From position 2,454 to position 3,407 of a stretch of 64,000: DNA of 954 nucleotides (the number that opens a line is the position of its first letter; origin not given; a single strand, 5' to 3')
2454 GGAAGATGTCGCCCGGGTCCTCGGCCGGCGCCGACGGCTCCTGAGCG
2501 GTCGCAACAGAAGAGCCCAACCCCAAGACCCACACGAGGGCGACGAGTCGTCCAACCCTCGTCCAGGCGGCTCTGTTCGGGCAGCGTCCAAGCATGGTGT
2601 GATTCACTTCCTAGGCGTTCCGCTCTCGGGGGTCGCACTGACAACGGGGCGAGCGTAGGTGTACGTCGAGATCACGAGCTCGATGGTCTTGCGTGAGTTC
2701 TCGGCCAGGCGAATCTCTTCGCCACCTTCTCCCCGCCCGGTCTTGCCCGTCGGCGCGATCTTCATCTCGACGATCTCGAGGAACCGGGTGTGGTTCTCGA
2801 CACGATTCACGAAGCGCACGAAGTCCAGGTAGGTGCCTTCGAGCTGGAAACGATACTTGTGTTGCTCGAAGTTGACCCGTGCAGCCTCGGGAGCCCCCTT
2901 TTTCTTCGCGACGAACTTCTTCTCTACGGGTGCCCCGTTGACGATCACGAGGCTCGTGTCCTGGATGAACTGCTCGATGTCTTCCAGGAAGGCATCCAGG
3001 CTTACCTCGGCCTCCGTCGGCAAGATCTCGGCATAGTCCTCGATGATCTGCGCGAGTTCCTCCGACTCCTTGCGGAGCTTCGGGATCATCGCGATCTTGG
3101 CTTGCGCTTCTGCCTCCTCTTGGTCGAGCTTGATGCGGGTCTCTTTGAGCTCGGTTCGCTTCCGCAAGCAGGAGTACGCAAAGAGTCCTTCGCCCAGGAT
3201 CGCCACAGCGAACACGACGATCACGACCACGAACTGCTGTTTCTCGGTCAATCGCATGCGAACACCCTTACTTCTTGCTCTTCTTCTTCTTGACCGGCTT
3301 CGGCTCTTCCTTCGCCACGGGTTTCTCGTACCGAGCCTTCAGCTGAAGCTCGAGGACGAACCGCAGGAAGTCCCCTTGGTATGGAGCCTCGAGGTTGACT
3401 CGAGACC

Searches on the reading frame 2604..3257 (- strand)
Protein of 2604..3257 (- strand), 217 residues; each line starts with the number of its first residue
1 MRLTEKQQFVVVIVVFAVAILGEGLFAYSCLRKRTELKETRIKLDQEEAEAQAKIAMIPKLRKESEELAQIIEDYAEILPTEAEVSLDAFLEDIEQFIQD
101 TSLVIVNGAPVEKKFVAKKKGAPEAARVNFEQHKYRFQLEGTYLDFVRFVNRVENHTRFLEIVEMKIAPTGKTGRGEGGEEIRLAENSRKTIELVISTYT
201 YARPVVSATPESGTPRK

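Call 50: find_encoding_contigs(protein=window:2604-3257:-, flank=10000, max_places=3)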
Protein window:2604-3257:- (217 aa): 2 contigs read that carry it; 1 place shown.
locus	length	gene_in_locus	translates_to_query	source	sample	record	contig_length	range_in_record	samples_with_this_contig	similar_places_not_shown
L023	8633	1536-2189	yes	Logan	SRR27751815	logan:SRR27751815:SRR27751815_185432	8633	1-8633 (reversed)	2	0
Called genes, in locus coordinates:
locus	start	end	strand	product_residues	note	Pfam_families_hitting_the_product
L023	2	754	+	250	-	?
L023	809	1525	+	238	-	-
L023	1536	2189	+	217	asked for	PF04350:PilO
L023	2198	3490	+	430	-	PF07719:TPR_2 (faint)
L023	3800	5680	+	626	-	PF07660:STN (faint), PF21305:type_II_gspD_N0 (weak), PF03958:Secretin_N (weak), PF00263:Secretin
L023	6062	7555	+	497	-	PF10150:RNase_E_G, PF20833:RNase_E_G_Thio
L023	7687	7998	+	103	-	PF00829:Ribosomal_L21p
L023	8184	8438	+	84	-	PF01016:Ribosomal_L27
